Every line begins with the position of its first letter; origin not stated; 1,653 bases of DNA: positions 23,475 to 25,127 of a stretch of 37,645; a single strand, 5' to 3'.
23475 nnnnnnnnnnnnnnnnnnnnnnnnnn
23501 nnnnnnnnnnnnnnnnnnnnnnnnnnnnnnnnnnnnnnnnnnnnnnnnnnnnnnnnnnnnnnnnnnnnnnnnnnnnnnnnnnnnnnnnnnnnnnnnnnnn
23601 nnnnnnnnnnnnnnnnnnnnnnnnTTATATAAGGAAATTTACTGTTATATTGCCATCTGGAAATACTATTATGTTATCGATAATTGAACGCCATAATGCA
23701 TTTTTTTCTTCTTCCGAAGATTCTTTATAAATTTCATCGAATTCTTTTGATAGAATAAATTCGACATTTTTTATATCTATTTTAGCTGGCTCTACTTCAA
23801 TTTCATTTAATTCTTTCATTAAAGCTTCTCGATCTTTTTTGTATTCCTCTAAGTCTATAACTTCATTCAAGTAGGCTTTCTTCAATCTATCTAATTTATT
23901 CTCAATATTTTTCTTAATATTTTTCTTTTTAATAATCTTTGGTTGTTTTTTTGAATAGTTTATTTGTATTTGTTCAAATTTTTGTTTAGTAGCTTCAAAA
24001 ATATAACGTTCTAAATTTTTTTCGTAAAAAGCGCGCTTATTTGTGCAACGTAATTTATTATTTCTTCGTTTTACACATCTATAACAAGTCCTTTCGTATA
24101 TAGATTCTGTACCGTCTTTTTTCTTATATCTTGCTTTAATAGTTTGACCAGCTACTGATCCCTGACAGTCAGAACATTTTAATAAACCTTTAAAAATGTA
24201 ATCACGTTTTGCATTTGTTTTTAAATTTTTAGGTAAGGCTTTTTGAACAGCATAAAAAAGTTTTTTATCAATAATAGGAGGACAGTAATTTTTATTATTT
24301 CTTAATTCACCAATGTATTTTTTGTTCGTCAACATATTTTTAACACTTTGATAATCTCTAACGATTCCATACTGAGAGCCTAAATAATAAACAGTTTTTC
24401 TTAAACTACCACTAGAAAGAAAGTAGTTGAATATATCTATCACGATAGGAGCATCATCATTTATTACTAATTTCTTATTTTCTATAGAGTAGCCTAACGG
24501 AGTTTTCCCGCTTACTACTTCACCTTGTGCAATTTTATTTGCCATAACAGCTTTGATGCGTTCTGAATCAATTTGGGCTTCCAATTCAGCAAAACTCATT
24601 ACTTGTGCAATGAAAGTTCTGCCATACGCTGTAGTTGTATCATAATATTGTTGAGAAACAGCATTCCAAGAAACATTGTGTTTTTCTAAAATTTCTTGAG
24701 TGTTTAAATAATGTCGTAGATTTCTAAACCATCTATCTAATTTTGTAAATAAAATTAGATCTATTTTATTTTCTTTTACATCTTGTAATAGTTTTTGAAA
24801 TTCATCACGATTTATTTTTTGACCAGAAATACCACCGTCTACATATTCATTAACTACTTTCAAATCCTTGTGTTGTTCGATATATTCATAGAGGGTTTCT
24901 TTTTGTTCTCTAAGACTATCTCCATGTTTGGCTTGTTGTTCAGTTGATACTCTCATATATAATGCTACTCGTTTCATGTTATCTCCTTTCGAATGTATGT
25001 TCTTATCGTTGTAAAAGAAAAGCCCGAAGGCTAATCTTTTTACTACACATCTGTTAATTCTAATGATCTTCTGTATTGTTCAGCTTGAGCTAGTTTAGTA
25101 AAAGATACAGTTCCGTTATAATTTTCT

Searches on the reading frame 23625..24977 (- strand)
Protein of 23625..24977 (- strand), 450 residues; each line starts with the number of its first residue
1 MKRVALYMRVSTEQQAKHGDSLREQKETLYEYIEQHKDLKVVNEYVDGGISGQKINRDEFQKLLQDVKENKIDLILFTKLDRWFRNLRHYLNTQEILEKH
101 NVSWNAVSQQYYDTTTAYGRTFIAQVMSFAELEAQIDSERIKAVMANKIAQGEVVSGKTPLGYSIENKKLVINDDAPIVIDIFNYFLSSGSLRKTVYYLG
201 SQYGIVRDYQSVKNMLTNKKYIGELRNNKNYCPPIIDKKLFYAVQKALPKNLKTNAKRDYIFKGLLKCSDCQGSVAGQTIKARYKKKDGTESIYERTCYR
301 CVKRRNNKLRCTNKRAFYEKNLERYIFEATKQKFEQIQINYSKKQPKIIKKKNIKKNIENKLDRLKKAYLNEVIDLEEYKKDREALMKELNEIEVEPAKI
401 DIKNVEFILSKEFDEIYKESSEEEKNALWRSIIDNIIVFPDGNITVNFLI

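Call 7: search_protein_families(library=pfam, proteins=[window:23625-24977:-])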
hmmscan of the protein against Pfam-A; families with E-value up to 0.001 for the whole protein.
window:23625-24977:- (450 aa): 3 families
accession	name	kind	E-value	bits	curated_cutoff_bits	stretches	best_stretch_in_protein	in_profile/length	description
PF00239.26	Resolvase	-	1.4e-31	110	23.3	1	4-153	1-144/145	Resolvase, N terminal domain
PF07508.19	Recombinase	-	6.8e-12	46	21.1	1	174-250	2-101/102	Recombinase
PF13408.12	Zn_ribbon_recom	-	8.3e-09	36.1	25.3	1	261-329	1-56/58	Recombinase zinc beta ribbon domain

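Call 10: find_related_loci(query=window:23628-24977:-, collection=genome_contigs, flank=10000)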
Query window:23628-24977:- (450 aa) in genome_contigs; peptide patterns used: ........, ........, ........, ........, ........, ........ (x = any residue, [..] = any of these).
223 stretches matched a pattern; 1 encode a relative of the query (tblastn E <= 1e-3); 1 distinct loci.
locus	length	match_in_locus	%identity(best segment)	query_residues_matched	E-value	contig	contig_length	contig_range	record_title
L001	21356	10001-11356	60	1-449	1e-175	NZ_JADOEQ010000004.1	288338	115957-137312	Enterococcus sp. BWR-S5 contig4, whole genome shotgun sequence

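Call 13: find_encoding_contigs(protein=window:23625-24977:-, flank=10000, max_places=10)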
Protein window:23625-24977:- (450 aa): 4 contigs read that carry it; 3 places shown.
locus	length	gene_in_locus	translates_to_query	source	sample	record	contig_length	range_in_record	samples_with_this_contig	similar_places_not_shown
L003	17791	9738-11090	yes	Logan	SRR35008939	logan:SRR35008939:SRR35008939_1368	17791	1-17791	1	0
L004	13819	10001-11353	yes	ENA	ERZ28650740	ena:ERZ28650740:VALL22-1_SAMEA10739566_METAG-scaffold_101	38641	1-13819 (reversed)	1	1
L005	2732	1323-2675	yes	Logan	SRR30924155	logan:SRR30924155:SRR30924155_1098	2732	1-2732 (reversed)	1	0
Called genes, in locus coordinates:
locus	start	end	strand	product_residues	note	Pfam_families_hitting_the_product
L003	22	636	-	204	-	PF07852:DUF1642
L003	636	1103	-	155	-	PF09643:YopX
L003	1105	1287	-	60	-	-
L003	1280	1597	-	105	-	-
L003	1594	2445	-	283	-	PF00308:Bac_DnaA (weak), PF01695:IstB_IS21, PF00004:AAA (weak)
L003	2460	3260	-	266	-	-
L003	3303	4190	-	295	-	PF03837:RecT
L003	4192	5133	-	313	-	PF09588:YqaJ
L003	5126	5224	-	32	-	-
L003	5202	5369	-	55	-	-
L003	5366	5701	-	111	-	-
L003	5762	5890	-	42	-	-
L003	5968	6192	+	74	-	PF09954:DUF2188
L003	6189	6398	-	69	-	-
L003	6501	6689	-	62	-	-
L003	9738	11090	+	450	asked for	PF00239:Resolvase, PF07508:Recombinase, PF13408:Zn_ribbon_recom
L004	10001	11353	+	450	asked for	PF00239:Resolvase, PF07508:Recombinase, PF13408:Zn_ribbon_recom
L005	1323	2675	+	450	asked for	PF00239:Resolvase, PF07508:Recombinase, PF13408:Zn_ribbon_recom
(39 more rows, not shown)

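Call 14: find_homologous_proteins(query=window:23628-24977:-)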
Query window:23628-24977:- (450 aa): 2055 proteins with E <= 0.001 among 8000 candidates; the best 120 are listed.
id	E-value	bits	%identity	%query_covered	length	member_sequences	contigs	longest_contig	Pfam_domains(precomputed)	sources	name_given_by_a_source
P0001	3.1e-278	941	100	96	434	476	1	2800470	PF07508.20,PF00239.27,PF13408.13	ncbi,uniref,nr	ncbi:recombinase family protein [Enterococcus faecium]|uniref:recombinase family protein n=1 Tax=Ent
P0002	5.2e-198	677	68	100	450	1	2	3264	PF07508.20,PF00239.27,PF13408.13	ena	-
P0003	3.0e-195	668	68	100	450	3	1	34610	PF07508.20,PF00239.27,PF13408.13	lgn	-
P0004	7.4e-195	666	67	100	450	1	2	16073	PF07508.20,PF00239.27,PF13408.13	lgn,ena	-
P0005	4.6e-194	664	67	100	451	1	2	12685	PF07508.20,PF00239.27,PF13408.13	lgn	-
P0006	5.0e-182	624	64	100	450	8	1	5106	PF07508.20,PF00239.27,PF13408.13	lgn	-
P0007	2.4e-178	612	65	99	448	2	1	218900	PF07508.20,PF00239.27,PF13408.13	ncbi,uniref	ncbi:recombinase family protein [Enterococcus gallinarum]|uniref:recombinase family protein n=1 Tax=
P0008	7.9e-178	610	62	100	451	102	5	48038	PF07508.20,PF00239.27,PF13408.13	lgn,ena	-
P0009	3.4e-177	608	62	100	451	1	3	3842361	PF07508.20,PF00239.27,PF13408.13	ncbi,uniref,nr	ncbi:recombinase family protein [Enterococcus wangshanyuanii]|uniref:Integrase n=1 Tax=Enterococcus 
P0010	3.4e-176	605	63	100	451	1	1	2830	PF07508.20,PF00239.27,PF13408.13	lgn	-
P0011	1.8e-174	599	62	98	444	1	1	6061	PF07508.20,PF00239.27,PF13408.13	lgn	-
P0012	1.4e-170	586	62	100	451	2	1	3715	PF07508.20,PF00239.27,PF13408.13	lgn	-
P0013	5.2e-166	571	61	100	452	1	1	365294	PF07508.20,PF00239.27,PF13408.13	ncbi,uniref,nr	ncbi:recombinase family protein [Enterococcus sp. BWM-S5]|uniref:Recombinase family protein n=1 Tax=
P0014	4.8e-164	565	60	100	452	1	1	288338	PF07508.20,PF00239.27,PF13408.13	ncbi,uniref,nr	ncbi:recombinase family protein [Enterococcus sp. BWR-S5]|uniref:recombinase family protein n=1 Tax=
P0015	1.6e-162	560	58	100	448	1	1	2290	PF07508.20,PF00239.27,PF13408.13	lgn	-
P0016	1.5e-161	557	56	99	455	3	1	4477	PF07508.20,PF00239.27,PF13408.13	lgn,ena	-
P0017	2.8e-159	549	55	100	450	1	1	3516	PF07508.20,PF00239.27,PF13408.13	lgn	-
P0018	1.0e-158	547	56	100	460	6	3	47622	PF07508.20,PF00239.27,PF13408.13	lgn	-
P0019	1.1e-157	544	56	100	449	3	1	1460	PF07508.20,PF00239.27,PF13408.13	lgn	-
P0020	8.5e-157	541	59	100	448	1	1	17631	PF07508.20,PF00239.27,PF13408.13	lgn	-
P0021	9.6e-157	541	57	100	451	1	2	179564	PF07508.20,PF00239.27,PF13408.13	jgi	jgi:site-specific DNA recombinase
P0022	1.5e-154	534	56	100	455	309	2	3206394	PF07508.20,PF00239.27,PF13408.13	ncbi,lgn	-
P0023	3.3e-151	523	57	100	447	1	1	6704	PF07508.20,PF00239.27,PF13408.13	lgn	-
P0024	2.7e-148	513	56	100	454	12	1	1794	PF07508.20,PF00239.27,PF13408.13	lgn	-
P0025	1.3e-146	507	53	100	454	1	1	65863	PF07508.20,PF00239.27,PF13408.13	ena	-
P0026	5.5e-146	505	57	99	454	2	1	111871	PF07508.20,PF00239.27,PF13408.13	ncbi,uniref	ncbi:recombinase family protein [Vagococcus carniphilus]|uniref:recombinase family protein n=1 Tax=V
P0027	4.7e-144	499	56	99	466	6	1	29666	PF07508.20,PF00239.27,PF13408.13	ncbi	-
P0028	1.6e-143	497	55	100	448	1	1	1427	PF07508.20,PF00239.27,PF13408.13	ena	-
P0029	1.9e-140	487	54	99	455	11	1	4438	PF07508.20,PF00239.27,PF13408.13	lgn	-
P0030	5.7e-139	482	54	99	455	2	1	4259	PF07508.20,PF00239.27,PF13408.13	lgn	-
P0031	1.4e-133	464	51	100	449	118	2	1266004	PF07508.20,PF00239.27,PF13408.13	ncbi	ncbi:MAG: recombinase family protein [Enterococcus faecalis]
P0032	9.3e-133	462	51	100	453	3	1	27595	PF07508.20,PF00239.27,PF13408.13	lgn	-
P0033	4.3e-132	460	52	100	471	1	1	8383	PF07508.20,PF00239.27,PF13408.13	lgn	-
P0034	5.4e-132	459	51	99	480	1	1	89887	PF07508.20,PF00239.27,PF13408.13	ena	-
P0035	8.7e-131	455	47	99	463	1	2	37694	PF07508.20,PF00239.27,PF13408.13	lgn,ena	-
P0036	1.5e-130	454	47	99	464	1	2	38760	PF07508.20,PF00239.27,PF13408.13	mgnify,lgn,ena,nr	mgnify:FL=1|nr:MAG TPA: integrase [Caudoviricetes sp.]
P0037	1.6e-130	454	47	99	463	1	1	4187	PF07508.20,PF00239.27,PF13408.13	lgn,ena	-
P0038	1.8e-130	454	51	100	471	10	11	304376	PF07508.20,PF00239.27,PF13408.13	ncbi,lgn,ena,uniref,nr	ncbi:recombinase family protein [Enterococcus asini]|uniref:recombinase family protein n=1 Tax=Enter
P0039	2.1e-130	454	47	99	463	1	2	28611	PF07508.20,PF00239.27,PF13408.13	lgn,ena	-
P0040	2.3e-130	454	47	99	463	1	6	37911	PF07508.20,PF00239.27,PF13408.13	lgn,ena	-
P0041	2.4e-130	454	47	99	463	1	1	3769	PF07508.20,PF00239.27,PF13408.13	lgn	-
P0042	3.5e-130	453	47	99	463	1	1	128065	PF07508.20,PF00239.27,PF13408.13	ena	-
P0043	3.6e-130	453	47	99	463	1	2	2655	PF07508.20,PF00239.27,PF13408.13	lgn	-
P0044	3.6e-130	453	47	99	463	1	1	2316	PF07508.20,PF00239.27,PF13408.13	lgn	-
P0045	3.6e-130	453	47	99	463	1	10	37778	PF07508.20,PF00239.27,PF13408.13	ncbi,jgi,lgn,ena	jgi:DNA invertase Pin-like site-specific DNA recombinase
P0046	3.8e-130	453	47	99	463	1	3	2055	PF07508.20,PF00239.27,PF13408.13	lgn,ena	-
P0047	3.9e-130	453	47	99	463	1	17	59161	PF07508.20,PF00239.27,PF13408.13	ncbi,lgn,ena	-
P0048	4.0e-130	453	47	99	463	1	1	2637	PF07508.20,PF00239.27,PF13408.13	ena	-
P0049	4.0e-130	453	47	99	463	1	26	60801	PF07508.20,PF00239.27,PF13408.13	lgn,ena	-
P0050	4.0e-130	453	47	99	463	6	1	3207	PF07508.20,PF00239.27,PF13408.13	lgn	-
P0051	4.0e-130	453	47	99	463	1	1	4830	PF07508.20,PF00239.27,PF13408.13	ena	-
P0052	4.5e-130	453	47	99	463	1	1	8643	PF07508.20,PF00239.27,PF13408.13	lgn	-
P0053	4.9e-130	453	47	99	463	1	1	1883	PF07508.20,PF00239.27,PF13408.13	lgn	-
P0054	5.0e-130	453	47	99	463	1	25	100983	PF07508.20,PF00239.27,PF13408.13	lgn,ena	-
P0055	5.4e-130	453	47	99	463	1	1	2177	PF07508.20,PF00239.27,PF13408.13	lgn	-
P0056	6.7e-130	452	47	99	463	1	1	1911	PF07508.20,PF00239.27,PF13408.13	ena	-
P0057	6.8e-130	452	47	99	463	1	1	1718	PF07508.20,PF00239.27,PF13408.13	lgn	-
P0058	7.0e-130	452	47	99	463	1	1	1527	PF07508.20,PF00239.27,PF13408.13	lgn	-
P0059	7.3e-130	452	47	99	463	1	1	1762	PF07508.20,PF00239.27,PF13408.13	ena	-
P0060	7.7e-130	452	47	99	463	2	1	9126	PF07508.20,PF00239.27,PF13408.13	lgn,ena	-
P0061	7.7e-130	452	47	99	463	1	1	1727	PF07508.20,PF00239.27,PF13408.13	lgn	-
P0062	7.9e-130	452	47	99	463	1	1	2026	PF07508.20,PF00239.27,PF13408.13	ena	-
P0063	8.4e-130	452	47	99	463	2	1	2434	PF07508.20,PF00239.27,PF13408.13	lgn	-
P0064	8.6e-130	452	47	99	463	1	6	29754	PF07508.20,PF00239.27,PF13408.13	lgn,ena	-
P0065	8.7e-130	452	47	99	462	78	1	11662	PF07508.20,PF00239.27,PF13408.13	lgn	-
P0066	9.2e-130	452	47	99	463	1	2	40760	PF07508.20,PF00239.27,PF13408.13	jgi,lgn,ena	jgi:DNA invertase Pin-like site-specific DNA recombinase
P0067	9.2e-130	452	47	99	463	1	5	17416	PF07508.20,PF00239.27,PF13408.13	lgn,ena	-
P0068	9.6e-130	452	47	99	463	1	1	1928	PF07508.20,PF00239.27,PF13408.13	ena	-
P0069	9.6e-130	452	48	99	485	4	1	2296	PF07508.20,PF00239.27,PF13408.13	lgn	-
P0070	9.7e-130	452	47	99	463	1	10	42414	PF07508.20,PF00239.27,PF13408.13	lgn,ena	-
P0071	9.8e-130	452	48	99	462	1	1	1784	PF07508.20,PF00239.27,PF13408.13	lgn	-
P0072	9.8e-130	452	47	99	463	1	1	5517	PF07508.20,PF00239.27,PF13408.13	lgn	-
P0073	1.0e-129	452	47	99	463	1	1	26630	PF07508.20,PF00239.27,PF13408.13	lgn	-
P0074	1.0e-129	452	47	99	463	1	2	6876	PF07508.20,PF00239.27,PF13408.13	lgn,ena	-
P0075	1.0e-129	452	48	99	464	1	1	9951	PF07508.20,PF00239.27,PF13408.13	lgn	-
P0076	1.0e-129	452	47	99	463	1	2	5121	PF07508.20,PF00239.27,PF13408.13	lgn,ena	-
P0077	1.1e-129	452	47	99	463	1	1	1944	PF07508.20,PF00239.27,PF13408.13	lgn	-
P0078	1.2e-129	452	47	99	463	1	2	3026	PF07508.20,PF00239.27,PF13408.13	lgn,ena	-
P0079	1.3e-129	451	47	99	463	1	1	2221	PF07508.20,PF00239.27,PF13408.13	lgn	-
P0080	1.3e-129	451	47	99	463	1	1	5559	PF07508.20,PF00239.27,PF13408.13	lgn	-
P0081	1.4e-129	451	47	99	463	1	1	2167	PF07508.20,PF00239.27,PF13408.13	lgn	-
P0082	1.5e-129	451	47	99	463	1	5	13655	PF07508.20,PF00239.27,PF13408.13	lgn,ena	-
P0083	1.5e-129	451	46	99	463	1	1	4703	PF07508.20,PF00239.27,PF13408.13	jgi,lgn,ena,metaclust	metaclust:\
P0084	1.5e-129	451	47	99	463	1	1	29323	PF07508.20,PF00239.27,PF13408.13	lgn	-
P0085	1.6e-129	451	47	99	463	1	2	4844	PF07508.20,PF00239.27,PF13408.13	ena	-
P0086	1.7e-129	451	46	99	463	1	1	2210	PF07508.20,PF00239.27,PF13408.13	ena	-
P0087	1.8e-129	451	47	99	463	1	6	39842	PF07508.20,PF00239.27,PF13408.13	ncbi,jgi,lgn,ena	jgi:DNA invertase Pin-like site-specific DNA recombinase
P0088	1.9e-129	451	47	99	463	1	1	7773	PF07508.20,PF00239.27,PF13408.13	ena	-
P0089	2.2e-129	451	47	99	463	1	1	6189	PF07508.20,PF00239.27,PF13408.13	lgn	-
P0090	2.3e-129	451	48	99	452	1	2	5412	PF07508.20,PF00239.27,PF13408.13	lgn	-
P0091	2.4e-129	451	47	99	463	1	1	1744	PF07508.20,PF00239.27,PF13408.13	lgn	-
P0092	2.4e-129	451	47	99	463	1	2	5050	PF07508.20,PF00239.27,PF13408.13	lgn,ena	-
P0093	2.7e-129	450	46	99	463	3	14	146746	PF07508.20,PF00239.27,PF13408.13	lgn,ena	-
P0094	2.8e-129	450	50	100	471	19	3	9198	PF07508.20,PF00239.27,PF13408.13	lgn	-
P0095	2.8e-129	450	47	99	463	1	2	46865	PF07508.20,PF00239.27,PF13408.13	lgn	-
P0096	3.0e-129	450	47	99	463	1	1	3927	PF07508.20,PF00239.27,PF13408.13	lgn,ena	-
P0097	3.5e-129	450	47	99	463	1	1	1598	PF07508.20,PF00239.27,PF13408.13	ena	-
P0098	3.6e-129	450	47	99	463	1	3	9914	PF07508.20,PF00239.27,PF13408.13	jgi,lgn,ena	jgi:site-specific DNA recombinase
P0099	3.8e-129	450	48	99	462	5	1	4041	PF00239.27,PF13408.13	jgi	jgi:DNA invertase Pin-like site-specific DNA recombinase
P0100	4.0e-129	450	49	100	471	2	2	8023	PF07508.20,PF00239.27,PF13408.13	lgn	-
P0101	4.3e-129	450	47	99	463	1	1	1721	PF07508.20,PF00239.27,PF13408.13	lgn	-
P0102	4.8e-129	450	47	99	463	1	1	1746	PF07508.20,PF00239.27,PF13408.13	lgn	-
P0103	5.0e-129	449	47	99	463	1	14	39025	PF07508.20,PF00239.27,PF13408.13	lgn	-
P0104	5.4e-129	449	46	99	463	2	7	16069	PF07508.20,PF00239.27,PF13408.13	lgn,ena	-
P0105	5.7e-129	449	47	99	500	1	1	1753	PF07508.20,PF00239.27,PF13408.13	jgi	jgi:DNA invertase Pin-like site-specific DNA recombinase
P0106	5.8e-129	449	47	99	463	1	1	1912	PF07508.20,PF00239.27,PF13408.13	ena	-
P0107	5.8e-129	449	47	99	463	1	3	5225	PF07508.20,PF00239.27,PF13408.13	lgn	-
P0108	6.4e-129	449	46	99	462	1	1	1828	PF07508.20,PF00239.27,PF13408.13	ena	-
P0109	6.7e-129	449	47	99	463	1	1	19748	PF07508.20,PF00239.27,PF13408.13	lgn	-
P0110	7.1e-129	449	47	99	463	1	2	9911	PF07508.20,PF00239.27,PF13408.13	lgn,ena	-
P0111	7.3e-129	449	47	99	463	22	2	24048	PF07508.20,PF00239.27,PF13408.13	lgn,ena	-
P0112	7.5e-129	449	48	99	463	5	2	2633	PF07508.20,PF00239.27,PF13408.13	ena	-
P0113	8.0e-129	449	47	99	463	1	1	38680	PF07508.20,PF00239.27,PF13408.13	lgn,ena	-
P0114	8.3e-129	449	47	99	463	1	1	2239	PF07508.20,PF00239.27,PF13408.13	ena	-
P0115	9.0e-129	449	47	99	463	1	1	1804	PF07508.20,PF00239.27,PF13408.13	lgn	-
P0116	9.2e-129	449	47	99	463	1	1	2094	PF07508.20,PF00239.27,PF13408.13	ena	-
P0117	9.5e-129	449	49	100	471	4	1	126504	PF07508.20,PF00239.27,PF13408.13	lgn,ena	-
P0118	1.1e-128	448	47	99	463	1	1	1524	PF07508.20,PF00239.27,PF13408.13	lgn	-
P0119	1.1e-128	448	46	99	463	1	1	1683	PF07508.20,PF00239.27,PF13408.13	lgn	-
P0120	1.2e-128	448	46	99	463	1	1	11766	PF07508.20,PF00239.27,PF13408.13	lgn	-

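Call 18: find_encoding_contigs(protein=P0001, flank=4000, max_places=10)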
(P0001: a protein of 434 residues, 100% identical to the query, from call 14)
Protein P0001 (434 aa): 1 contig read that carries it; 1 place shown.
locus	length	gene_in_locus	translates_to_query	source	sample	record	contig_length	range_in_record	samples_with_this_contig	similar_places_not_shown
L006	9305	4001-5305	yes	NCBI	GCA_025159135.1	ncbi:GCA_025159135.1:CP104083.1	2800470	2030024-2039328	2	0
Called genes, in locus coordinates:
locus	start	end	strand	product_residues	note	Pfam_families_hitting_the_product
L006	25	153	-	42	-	-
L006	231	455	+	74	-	PF09954:DUF2188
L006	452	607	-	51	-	-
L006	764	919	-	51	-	-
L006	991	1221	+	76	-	PF09954:DUF2188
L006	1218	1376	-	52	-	-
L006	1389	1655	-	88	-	PF12844:HTH_19 (weak), PF01381:HTH_3, PF13443:HTH_26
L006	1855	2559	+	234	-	PF01381:HTH_3, PF12844:HTH_19, PF13443:HTH_26 (weak), PF13560:HTH_31 (weak), PF00717:Peptidase_S24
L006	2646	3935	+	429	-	PF13250:SNIPE, PF10544:T5orf172, PF13455:MUG113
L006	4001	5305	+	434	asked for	PF00239:Resolvase, PF07508:Recombinase, PF13408:Zn_ribbon_recom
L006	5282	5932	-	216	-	PF20582:UPF0758_N, PF04002:RadC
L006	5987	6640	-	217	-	PF00702:Hydrolase, PF12710:HAD (faint), PF13419:HAD_2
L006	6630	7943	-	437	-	PF08245:Mur_ligase_M, PF02875:Mur_ligase_C, PF27239:FOL3_C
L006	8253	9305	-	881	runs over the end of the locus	PF00133:tRNA-synt_1, PF01406:tRNA-synt_1e (faint), PF09334:tRNA-synt_1g, PF13603:tRNA-synt_1_2, PF09334:tRNA-synt_1g, PF08264:Anticodon_1, PF10458:Val_tRNA-synt_C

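Call 26: find_homologous_proteins(query=L006:5285-5932:-, max_evalue=1e-20)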
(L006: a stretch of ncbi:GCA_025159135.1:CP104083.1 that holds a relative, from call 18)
Query L006:5285-5932:- (216 aa): 7944 proteins with E <= 1e-20 among 8000 candidates; the best 120 are listed.
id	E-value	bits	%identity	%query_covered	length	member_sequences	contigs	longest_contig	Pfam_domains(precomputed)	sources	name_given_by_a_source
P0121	5.2e-127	439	99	95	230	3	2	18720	PF04002.21,PF20582.5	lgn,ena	-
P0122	1.7e-124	431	97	95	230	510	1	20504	PF04002.21,PF20582.5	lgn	-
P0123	6.9e-120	416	95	93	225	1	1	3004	PF04002.21,PF20582.5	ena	-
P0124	2.7e-119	414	95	93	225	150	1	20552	PF04002.21,PF20582.5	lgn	-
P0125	6.6e-112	390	100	84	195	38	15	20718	PF04002.21,PF20582.5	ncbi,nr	ncbi:TPA: DNA repair protein RadC, partial [Enterococcus faecium]|nr:DNA repair protein RadC [Entero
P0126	7.8e-112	390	100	84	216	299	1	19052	PF04002.21,PF20582.5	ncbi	ncbi:TPA: DNA repair protein RadC, partial [Enterococcus faecium]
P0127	2.4e-105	368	83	95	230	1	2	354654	PF04002.21,PF20582.5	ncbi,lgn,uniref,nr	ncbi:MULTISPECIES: DNA repair protein RadC [unclassified Enterococcus]|uniref:RadC family protein n=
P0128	3.4e-105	368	82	95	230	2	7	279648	PF04002.21,PF20582.5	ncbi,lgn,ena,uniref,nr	ncbi:DNA repair protein RadC [Enterococcus sp. 10A9_DIV0425]|uniref:DNA repair protein RadC n=1 Tax=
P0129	5.1e-103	361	79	95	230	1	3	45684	PF04002.21,PF20582.5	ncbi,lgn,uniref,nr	ncbi:MAG: DNA repair protein RadC [Enterococcus lacertideformus]|uniref:DNA repair protein RadC n=1 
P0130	6.5e-103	360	77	95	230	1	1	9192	PF04002.21,PF20582.5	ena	-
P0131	8.5e-103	360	77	95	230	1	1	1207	PF04002.21,PF20582.5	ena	-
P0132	3.4e-102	358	77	95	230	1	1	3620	PF04002.21,PF20582.5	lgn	-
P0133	4.5e-102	358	77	95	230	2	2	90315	PF04002.21,PF20582.5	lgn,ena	-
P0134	1.9e-101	356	76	95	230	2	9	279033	PF04002.21,PF20582.5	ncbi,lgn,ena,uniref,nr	ncbi:MAG: DNA repair protein RadC [Enterococcus hirae]|uniref:RadC family protein n=1 Tax=Enterococc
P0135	2.2e-101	355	76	95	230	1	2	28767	PF04002.21,PF20582.5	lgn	-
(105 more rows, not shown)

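Call 28: find_encoding_contigs(protein=P0122, flank=3000, max_places=4)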
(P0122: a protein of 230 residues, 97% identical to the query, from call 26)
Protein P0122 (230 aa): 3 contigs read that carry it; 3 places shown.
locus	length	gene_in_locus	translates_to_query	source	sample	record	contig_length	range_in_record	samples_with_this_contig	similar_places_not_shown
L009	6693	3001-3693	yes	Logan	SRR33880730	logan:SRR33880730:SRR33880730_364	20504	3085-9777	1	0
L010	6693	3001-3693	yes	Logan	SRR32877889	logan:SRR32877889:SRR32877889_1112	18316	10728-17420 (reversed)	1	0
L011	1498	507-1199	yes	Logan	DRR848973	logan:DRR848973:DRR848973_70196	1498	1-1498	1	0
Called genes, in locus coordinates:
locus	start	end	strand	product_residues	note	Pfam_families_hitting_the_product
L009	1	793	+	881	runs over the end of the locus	PF00133:tRNA-synt_1, PF01406:tRNA-synt_1e (faint), PF09334:tRNA-synt_1g, PF13603:tRNA-synt_1_2, PF09334:tRNA-synt_1g, PF08264:Anticodon_1, PF10458:Val_tRNA-synt_C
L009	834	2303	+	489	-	PF08245:Mur_ligase_M, PF02875:Mur_ligase_C, PF27239:FOL3_C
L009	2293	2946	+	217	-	PF00702:Hydrolase, PF13419:HAD_2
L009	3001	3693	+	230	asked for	PF20582:UPF0758_N, PF04002:RadC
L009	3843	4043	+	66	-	PF00313:CSD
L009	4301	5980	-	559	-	PF00753:Lactamase_B, PF12706:Lactamase_B_2, PF23023:Anti-Pycsar_Apyc1 (faint), PF22505:RNase_J_b_CASP, PF07521:RMMBL, PF17770:RNase_J_C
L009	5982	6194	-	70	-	PF07288:RpoY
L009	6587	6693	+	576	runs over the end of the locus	PF00664:ABC_membrane, PF00005:ABC_tran, PF02463:SMC_N (weak)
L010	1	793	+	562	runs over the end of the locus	?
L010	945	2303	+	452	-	PF08245:Mur_ligase_M, PF27239:FOL3_C, PF02875:Mur_ligase_C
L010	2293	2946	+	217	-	PF00702:Hydrolase, PF12710:HAD (weak), PF13419:HAD_2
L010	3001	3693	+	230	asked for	PF20582:UPF0758_N, PF04002:RadC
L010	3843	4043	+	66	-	PF00313:CSD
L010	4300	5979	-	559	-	PF00753:Lactamase_B, PF12706:Lactamase_B_2, PF23023:Anti-Pycsar_Apyc1 (faint), PF22505:RNase_J_b_CASP, PF07521:RMMBL, PF17770:RNase_J_C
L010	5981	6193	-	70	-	PF07288:RpoY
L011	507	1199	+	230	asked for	PF20582:UPF0758_N, PF04002:RadC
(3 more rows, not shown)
